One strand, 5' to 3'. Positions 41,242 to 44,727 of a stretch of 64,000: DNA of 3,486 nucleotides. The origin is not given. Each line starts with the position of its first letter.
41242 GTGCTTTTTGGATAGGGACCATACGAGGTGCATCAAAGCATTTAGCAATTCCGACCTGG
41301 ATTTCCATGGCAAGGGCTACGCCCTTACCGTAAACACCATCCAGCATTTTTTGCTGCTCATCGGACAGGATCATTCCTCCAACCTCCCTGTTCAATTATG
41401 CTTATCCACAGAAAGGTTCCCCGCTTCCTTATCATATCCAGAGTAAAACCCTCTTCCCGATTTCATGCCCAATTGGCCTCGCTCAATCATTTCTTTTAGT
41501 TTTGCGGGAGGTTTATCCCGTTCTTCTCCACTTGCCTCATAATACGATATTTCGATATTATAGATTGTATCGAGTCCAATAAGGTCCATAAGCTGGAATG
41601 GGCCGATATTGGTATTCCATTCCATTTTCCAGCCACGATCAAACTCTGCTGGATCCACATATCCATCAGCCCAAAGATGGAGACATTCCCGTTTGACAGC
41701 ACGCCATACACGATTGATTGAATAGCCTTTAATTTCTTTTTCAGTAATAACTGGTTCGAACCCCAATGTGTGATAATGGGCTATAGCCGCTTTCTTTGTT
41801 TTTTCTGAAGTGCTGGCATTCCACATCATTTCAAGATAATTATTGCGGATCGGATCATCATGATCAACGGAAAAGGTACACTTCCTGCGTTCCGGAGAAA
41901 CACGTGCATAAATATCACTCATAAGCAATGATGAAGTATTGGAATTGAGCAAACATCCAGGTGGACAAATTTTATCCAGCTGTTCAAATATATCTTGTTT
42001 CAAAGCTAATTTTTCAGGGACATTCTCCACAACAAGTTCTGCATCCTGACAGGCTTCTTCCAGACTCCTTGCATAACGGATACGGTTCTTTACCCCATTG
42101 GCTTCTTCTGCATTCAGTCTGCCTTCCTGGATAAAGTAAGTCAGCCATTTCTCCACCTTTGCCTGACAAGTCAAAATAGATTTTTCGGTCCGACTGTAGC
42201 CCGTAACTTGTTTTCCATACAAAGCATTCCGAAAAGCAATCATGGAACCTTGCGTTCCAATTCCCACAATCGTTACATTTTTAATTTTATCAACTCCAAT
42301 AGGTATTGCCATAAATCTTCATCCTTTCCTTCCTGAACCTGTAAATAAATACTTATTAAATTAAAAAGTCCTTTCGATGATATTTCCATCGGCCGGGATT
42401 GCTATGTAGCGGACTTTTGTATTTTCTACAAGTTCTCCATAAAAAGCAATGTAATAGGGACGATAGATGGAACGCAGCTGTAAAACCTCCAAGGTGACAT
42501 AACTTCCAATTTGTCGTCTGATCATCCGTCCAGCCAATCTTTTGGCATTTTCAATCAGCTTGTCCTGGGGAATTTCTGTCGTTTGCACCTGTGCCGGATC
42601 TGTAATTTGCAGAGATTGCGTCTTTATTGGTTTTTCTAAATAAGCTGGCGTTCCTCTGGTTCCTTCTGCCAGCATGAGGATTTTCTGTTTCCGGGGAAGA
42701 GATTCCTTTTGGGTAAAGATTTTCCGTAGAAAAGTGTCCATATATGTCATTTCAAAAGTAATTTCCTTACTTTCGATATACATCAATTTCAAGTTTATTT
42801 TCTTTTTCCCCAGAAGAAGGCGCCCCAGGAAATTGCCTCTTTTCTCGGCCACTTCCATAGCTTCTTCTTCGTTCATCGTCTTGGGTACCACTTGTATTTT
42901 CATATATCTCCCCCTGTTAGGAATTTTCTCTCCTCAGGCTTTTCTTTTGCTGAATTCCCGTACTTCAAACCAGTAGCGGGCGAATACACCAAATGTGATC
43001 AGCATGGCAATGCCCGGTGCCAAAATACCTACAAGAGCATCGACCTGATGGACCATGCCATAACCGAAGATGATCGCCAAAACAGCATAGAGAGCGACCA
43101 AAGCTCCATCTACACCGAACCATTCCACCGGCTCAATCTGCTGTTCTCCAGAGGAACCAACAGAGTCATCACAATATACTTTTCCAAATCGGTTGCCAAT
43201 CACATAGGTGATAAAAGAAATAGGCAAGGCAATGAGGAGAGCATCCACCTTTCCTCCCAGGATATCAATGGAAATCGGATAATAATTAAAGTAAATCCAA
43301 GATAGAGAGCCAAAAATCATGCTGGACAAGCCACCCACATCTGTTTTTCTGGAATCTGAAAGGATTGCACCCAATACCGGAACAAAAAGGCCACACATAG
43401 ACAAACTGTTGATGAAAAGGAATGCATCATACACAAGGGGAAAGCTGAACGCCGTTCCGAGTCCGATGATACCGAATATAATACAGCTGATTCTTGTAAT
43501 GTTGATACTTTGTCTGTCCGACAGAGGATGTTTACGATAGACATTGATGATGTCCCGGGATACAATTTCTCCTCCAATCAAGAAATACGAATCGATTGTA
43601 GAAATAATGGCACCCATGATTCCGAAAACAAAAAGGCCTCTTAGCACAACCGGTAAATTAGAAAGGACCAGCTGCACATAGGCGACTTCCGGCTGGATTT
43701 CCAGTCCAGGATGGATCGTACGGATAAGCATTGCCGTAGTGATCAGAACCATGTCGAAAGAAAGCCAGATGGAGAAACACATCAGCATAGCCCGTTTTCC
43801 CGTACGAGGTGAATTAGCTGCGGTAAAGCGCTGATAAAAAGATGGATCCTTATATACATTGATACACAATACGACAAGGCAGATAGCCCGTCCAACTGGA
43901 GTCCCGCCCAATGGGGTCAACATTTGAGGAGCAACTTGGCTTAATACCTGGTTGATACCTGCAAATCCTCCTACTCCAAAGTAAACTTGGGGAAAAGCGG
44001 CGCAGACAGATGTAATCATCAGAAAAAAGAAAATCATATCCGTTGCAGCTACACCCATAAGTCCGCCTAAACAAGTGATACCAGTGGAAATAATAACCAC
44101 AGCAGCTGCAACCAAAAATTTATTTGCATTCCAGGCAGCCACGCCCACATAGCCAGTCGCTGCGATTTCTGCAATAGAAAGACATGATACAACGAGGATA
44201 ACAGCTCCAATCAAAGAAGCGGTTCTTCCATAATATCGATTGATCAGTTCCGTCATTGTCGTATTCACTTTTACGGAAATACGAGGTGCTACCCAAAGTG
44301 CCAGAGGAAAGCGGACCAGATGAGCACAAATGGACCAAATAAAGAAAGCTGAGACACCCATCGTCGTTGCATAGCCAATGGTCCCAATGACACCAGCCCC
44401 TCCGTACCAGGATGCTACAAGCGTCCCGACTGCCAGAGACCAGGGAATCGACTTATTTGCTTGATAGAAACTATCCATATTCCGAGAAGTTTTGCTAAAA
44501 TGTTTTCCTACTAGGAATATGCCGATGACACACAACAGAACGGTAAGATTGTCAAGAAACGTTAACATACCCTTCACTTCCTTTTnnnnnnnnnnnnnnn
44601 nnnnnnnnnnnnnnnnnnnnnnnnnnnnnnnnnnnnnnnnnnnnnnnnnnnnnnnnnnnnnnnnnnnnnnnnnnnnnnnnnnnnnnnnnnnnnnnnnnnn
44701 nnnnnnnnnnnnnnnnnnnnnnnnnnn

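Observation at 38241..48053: Sigma-54-controlled operon combining two MIO-less HAL-family proteins, aconitase-X large/small subunits, a 3HCDH-family dehydrogenase and an SSS transporter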

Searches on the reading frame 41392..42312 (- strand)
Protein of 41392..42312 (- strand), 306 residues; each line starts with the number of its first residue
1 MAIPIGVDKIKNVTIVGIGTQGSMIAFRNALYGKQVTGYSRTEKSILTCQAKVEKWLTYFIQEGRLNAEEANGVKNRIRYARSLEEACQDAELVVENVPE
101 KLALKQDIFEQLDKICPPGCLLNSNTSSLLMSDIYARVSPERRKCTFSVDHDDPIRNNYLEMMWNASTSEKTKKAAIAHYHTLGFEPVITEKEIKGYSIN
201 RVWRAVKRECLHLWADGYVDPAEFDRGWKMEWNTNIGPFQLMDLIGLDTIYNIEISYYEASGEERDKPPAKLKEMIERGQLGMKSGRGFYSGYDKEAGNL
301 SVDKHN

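Call 3: search_protein_families(library=pfam, proteins=[window:41392-42312:-], max_evalue=0.01)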
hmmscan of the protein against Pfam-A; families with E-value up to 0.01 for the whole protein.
window:41392-42312:- (306 aa): 4 families
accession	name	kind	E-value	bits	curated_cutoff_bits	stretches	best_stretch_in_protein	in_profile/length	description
PF02737.24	3HCDH_N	-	3.6e-32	112.2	22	1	12-192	1-178/180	3-hydroxyacyl-CoA dehydrogenase, NAD binding domain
PF00725.27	3HCDH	-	9.9e-19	68.1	22.1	1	196-291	1-96/97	3-hydroxyacyl-CoA dehydrogenase, C-terminal domain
PF01210.29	NAD_Gly3P_dh_N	-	0.0011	19.4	23.1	1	13-114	2-91/158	NAD-dependent glycerol-3-phosphate dehydrogenase N-terminus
PF03446.21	NAD_binding_2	-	0.0058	17.1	21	0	13-119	2-86/161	NAD binding domain of 6-phosphogluconate dehydrogenase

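Call 4: search_protein_families(library=ncbifam, proteins=[window:41392-42312:-], max_evalue=0.01)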
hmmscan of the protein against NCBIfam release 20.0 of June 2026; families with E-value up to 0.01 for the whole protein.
window:41392-42312:- (306 aa): 20 families
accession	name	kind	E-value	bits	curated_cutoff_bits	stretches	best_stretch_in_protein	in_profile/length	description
NF006143.0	PRK08293.1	equivalog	3.3e-63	213.7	312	1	9-294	3-288/291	3-hydroxyacyl-CoA dehydrogenase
NF006124.0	PRK08268.1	subfamily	1.9e-47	162.4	508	1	9-295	6-289/507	3-hydroxyacyl-CoA dehydrogenase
NF004474.0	PRK05808.1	subfamily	1e-43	149.6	408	1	9-291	2-281/283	3-hydroxybutyryl-CoA dehydrogenase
NF006722.0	PRK09260.1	equivalog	1.8e-43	148.8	429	1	10-295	2-283/289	3-hydroxyacyl-CoA dehydrogenase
TIGR02279.1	PaaC-3OHAcCoADH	equivalog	7.6e-41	140.5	669.4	1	10-301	5-294/503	3-hydroxyacyl-CoA dehydrogenase PaaH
NF042925.1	FHMPC_DH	equivalog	9.9e-41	140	500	1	12-301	2-289/304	5-formyl-3-hydroxy-2-methylpyridine 4-carboxylate 5-dehydrogenase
NF005875.0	PRK07819.1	subfamily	8.3e-39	133.7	319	1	8-291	3-285/287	3-hydroxybutyryl-CoA dehydrogenase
NF004783.0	PRK06129.1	equivalog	1.8e-38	132.7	347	1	10-244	2-238/315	3-hydroxyacyl-CoA dehydrogenase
NF004699.0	PRK06035.1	equivalog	4.5e-34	117.9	500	1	9-285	2-278/294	3-hydroxyacyl-CoA dehydrogenase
NF005715.0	PRK07530.1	equivalog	3.9e-32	111.8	420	1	9-291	3-282/292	3-hydroxybutyryl-CoA dehydrogenase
NF008727.0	PRK11730.1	equivalog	2.4e-25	89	870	1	8-294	311-594/717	fatty acid oxidation complex subunit alpha FadB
NF005471.0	PRK07066.1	equivalog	1.2e-24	86.9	414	1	8-226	5-218/321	L-carnitine dehydrogenase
NF008363.0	PRK11154.1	equivalog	2.1e-23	82.3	869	1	8-295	307-588/708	fatty acid oxidation complex subunit alpha FadJ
TIGR02441.1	fa_ox_alpha_mit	equivalog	8.8e-23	80.3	964.65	1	9-303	334-624/737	fatty acid oxidation complex subunit alpha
NF006125.0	PRK08269.1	equivalog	2.2e-22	79.6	427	1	10-291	5-295/334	3-hydroxybutyryl-CoA dehydrogenase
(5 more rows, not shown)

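Call 11: find_encoding_contigs(protein=window:41392-42312:-, flank=10000, max_places=6)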
Protein window:41392-42312:- (306 aa): 21 contigs read that carry it; 6 places shown.
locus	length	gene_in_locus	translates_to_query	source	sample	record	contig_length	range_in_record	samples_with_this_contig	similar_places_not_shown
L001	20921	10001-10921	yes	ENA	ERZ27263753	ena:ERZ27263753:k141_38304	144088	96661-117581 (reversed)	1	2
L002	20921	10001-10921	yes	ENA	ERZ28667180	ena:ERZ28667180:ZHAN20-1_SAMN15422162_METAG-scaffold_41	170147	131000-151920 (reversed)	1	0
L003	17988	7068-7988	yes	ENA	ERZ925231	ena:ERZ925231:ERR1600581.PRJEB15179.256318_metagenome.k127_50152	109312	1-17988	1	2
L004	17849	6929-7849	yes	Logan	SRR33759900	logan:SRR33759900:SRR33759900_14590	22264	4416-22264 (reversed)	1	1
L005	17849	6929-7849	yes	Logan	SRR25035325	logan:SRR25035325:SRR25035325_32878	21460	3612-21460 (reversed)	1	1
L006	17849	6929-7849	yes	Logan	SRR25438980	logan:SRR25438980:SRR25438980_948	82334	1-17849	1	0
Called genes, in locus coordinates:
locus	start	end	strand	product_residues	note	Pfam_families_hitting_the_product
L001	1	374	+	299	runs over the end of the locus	PF00528:BPD_transp_1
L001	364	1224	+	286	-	PF00528:BPD_transp_1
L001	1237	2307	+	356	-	PF00005:ABC_tran, PF17912:OB_MalK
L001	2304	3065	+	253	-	PF01261:AP_endonuc_2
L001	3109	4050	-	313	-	PF02129:Peptidase_S15 (weak), PF12146:Hydrolase_4, PF00561:Abhydrolase_1, PF12697:Abhydrolase_6, PF00326:Peptidase_S9, PF12146:Hydrolase_4 (weak)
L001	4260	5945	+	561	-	PF00989:PAS (weak), PF13426:PAS_9 (weak), PF00158:Sigma54_activat, PF14532:Sigma54_activ_2, PF07724:AAA_2 (weak), PF07728:AAA_5, PF25601:AAA_lid_14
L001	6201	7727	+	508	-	PF00221:Lyase_aromatic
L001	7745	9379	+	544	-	PF00474:SSF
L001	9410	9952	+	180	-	-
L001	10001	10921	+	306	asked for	PF02737:3HCDH_N, PF00725:3HCDH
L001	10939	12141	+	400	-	PF04412:AcnX, PF28403:AcnX_2nd, PF28406:AcnX_3rd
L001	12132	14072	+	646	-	PF01989:AcnX_swivel_put, PF00221:Lyase_aromatic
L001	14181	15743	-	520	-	PF03460:NIR_SIR_ferr (weak), PF01077:NIR_SIR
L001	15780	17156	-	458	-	PF01938:TRAM, PF05958:tRNA_U5-meth_tr, PF03602:Cons_hypoth95 (weak), PF05175:MTS (weak), PF02390:Methyltransf_4 (weak), PF09445:Methyltransf_15 (weak), PF13649:Methyltransf_25, PF13847:Methyltransf_31, +2 more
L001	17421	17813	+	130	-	PF02537:CRCB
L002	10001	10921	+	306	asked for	PF02737:3HCDH_N, PF00725:3HCDH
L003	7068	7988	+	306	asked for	PF02737:3HCDH_N, PF00725:3HCDH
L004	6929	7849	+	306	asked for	PF02737:3HCDH_N, PF00725:3HCDH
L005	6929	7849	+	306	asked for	PF02737:3HCDH_N, PF00725:3HCDH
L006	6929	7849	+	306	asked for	PF02737:3HCDH_N, PF00725:3HCDH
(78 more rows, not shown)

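Call 46: search_solved_structures(query=window:41392-42312:-, max_evalue=1e-10, show_alignments=0)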
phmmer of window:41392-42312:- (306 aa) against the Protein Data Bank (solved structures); distinct sequences matched with E-value up to 1e-10: 50.
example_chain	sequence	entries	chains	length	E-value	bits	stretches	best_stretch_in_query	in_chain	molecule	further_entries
4dyd_A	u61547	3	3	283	8.6e-38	133.5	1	10-290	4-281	Diketoreductase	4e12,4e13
6aa8_A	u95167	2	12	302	7.6e-31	110.7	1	9-291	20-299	3-hydroxybutyryl-CoA dehydrogenase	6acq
9fbd_A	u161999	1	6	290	7.3e-30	107.5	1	9-297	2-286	3-hydroxybutyryl-CoA dehydrogenase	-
4pzc_A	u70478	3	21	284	1.7e-28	103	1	10-290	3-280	3-Hydroxyacyl-CoA dehydrogenase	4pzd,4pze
6kq9_A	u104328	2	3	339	5.4e-28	101.3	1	9-299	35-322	3-hydroxybutyryl-CoA dehydrogenase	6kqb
4om8_A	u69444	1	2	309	6.2e-28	101.1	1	10-291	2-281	5-formyl-3-hydroxy-2-methylpyridine 4-carboxylate 5-dehydrogenase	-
4kug_A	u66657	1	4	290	6.6e-28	101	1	11-294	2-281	3-hydroxybutyryl-CoA dehydrogenase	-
4kue_A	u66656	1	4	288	7.5e-28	100.9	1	11-294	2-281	3-hydroxybutyryl-CoA dehydrogenase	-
4kuh_A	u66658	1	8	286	9.2e-28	100.6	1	11-292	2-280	3-hydroxybutyryl-CoA dehydrogenase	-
4r1n_A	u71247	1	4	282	1.1e-27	100.3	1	11-291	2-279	3-hydroxybutyryl-CoA dehydrogenase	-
9jhe_A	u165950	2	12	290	1.3e-27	100.1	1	13-294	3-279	3-hydroxyacyl-CoA dehydrogenase, NAD binding domain protein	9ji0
9jhz_C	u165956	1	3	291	3e-27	98.9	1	13-294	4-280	3-hydroxyacyl-CoA dehydrogenase, NAD binding domain protein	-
9jhy_C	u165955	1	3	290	3.2e-27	98.8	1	13-293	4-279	3-hydroxyacyl-CoA dehydrogenase, NAD binding domain protein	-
9w15_B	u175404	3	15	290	1.5e-26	96.6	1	13-294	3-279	3-hydroxyacyl-CoA dehydrogenase, NAD binding domain protein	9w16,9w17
6hrd_A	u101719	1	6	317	2.4e-26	95.9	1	8-291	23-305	3-hydroxybutyryl-CoA dehydrogenase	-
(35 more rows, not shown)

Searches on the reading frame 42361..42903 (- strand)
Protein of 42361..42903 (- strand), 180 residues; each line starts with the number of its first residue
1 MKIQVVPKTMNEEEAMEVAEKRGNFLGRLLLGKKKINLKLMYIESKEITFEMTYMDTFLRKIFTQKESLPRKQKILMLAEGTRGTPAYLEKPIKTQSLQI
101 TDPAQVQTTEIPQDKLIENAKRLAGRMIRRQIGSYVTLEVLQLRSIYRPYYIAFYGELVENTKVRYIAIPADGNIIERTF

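Call 3: search_protein_families(library=pfam, proteins=[window:42361-42903:-], max_evalue=0.01)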
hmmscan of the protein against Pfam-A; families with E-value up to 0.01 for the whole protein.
window:42361-42903:- (180 aa): 0 families

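Call 4: search_protein_families(library=ncbifam, proteins=[window:42361-42903:-], max_evalue=0.01)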
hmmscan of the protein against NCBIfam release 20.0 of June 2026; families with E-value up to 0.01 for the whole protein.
window:42361-42903:- (180 aa): 0 families

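Call 51: predict_structure(protein=window:42361-42903:-)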
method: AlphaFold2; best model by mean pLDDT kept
length: 180 residues; sequences in the alignment: 1
mean_pLDDT: 35.5   pTM: 0.28
mean pLDDT of the five models: 35.5, 34.0, 30.6, 29.8, 29.2
residues with pLDDT >= 90: 0; 70-90: 0; 50-70: 5; < 50: 175
segments of 3 or more residues with pLDDT < 50: 1-12, 14-16, 18-117, 119-121, 123-125, 127-180
pLDDT, mean of each block of 10 residues (from residue 1): 31 47 42 30 25 34 38 34 28 25 29 45 45 32 29 39 44 41
secondary structure, 60 per line:
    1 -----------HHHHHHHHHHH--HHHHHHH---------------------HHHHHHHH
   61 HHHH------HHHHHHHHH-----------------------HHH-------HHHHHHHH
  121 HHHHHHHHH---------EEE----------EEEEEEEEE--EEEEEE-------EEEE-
elements in order: H12-22 H25-31 H53-64 H71-79 H113-129 E139-141 E152-160 E163-168 E176-179

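Call 52: find_homologous_proteins(query=window:42361-42903:-, max_evalue=0.001)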
Query window:42361-42903:- (180 aa): 12 proteins with E <= 0.001 among 92 candidates.
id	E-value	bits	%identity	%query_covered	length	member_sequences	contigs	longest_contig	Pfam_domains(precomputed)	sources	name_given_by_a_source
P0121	1.4e-108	378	99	100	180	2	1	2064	-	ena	-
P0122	1.6e-108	378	99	100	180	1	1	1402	-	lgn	-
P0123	3.2e-108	377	99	100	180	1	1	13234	-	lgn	-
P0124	3.2e-99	347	91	100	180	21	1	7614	-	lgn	-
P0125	6.4e-76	272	100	72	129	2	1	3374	-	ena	-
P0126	2.6e-75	270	70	100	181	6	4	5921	-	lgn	-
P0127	2.4e-53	198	55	100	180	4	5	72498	-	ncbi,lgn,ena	-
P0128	3.5e-52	194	56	100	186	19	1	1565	-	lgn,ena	-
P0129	7.4e-52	193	53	100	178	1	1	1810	-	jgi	-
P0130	1.4e-51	193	55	100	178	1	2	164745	-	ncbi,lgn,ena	-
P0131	4.5e-51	191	52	99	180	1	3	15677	-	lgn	-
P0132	6.1e-47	177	50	99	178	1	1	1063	-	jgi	-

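Call 61: predict_structure(alignment_id=A2)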
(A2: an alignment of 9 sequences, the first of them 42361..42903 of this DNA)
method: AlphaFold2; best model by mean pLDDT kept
length: 180 residues; sequences in the alignment: 9
mean_pLDDT: 82.0   pTM: 0.75
mean pLDDT of the five models: 82.0, 81.9, 81.0, 80.2, 68.5
residues with pLDDT >= 90: 90; 70-90: 45; 50-70: 37; < 50: 8
segments of 3 or more residues with pLDDT < 50: 160-164, 178-180
pLDDT, mean of each block of 10 residues (from residue 1): 93 88 60 73 95 76 58 90 88 93 91 95 92 88 95 69 65 65
secondary structure, 60 per line:
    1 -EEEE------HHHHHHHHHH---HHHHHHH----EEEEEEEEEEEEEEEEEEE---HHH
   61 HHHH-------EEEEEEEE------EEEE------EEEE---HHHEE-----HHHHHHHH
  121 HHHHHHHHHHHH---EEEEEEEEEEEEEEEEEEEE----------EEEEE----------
elements in order: E2-5 H12-21 H25-31 E36-54 H58-64 E72-79 E86-89 E96-99 H113-132 E136-155 E166-170

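Call 62: search_protein_representatives(alignment_id=A2)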
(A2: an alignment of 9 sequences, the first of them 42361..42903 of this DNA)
Query: 9 sequences, 180 profile positions. Proteins with E-value up to 0.001 (for the whole library): 73; up to 1e-10: 54; up to 1e-30: 14. The best 73 are listed.
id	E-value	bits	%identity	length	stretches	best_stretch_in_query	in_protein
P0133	3.4e-82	290.8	-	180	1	1-180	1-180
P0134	4.6e-61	222.0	-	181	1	1-180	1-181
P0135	1.8e-53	197.3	-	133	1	1-133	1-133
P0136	3.1e-53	196.4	-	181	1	1-180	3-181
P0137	2.3e-49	183.9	-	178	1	1-180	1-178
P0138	1.6e-43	164.8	-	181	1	1-176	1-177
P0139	2.4e-38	148.0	-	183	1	1-180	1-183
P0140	6.4e-38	146.6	-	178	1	2-180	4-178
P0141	1.1e-34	136.1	-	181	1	1-180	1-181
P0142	2.0e-34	135.2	-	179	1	1-180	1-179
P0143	2.2e-34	135.1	-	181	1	1-175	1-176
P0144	3.2e-33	131.3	-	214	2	66-174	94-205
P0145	1.0e-32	129.6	-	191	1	1-174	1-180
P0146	3.0e-31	124.8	-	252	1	3-180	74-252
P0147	1.6e-30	122.4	-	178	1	1-174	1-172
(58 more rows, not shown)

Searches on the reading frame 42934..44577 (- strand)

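Call 3: search_protein_families(library=pfam, proteins=[window:42934-44577:-], max_evalue=0.01)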
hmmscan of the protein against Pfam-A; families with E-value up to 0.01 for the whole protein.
window:42934-44577:- (547 aa): 1 family
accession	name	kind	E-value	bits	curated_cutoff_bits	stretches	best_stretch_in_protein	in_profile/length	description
PF00474.23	SSF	-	3.3e-16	59.6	22.8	1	37-423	1-406/406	Sodium:solute symporter family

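Call 4: search_protein_families(library=ncbifam, proteins=[window:42934-44577:-], max_evalue=0.01)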
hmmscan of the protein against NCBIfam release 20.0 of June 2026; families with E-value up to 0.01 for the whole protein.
window:42934-44577:- (547 aa): 6 families
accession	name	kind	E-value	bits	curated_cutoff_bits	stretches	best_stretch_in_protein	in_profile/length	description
TIGR02119.1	panF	equivalog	3.8e-19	69.1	328.05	1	14-466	8-469/471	sodium/pantothenate symporter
TIGR00813.1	sss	superfamily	1.2e-17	64.1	184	1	37-421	1-409/411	sodium/solute symporter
TIGR02121.1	Na_Pro_sym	equivalog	3.4e-11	42.5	515.5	1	13-432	7-439/488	sodium/proline symporter PutP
NF007790.0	PRK10484.1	equivalog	1e-09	37.8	401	1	8-433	7-454/527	solute:sodium symporter family transporter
TIGR03648.1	Na_symport_lg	subfamily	7.4e-09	34.6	320.75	1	304-430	354-480/547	VC_2705 family sodium/solute symporter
NF011948.0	PRK15419.1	equivalog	0.00039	19.4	955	1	12-433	10-447/502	sodium/proline symporter PutP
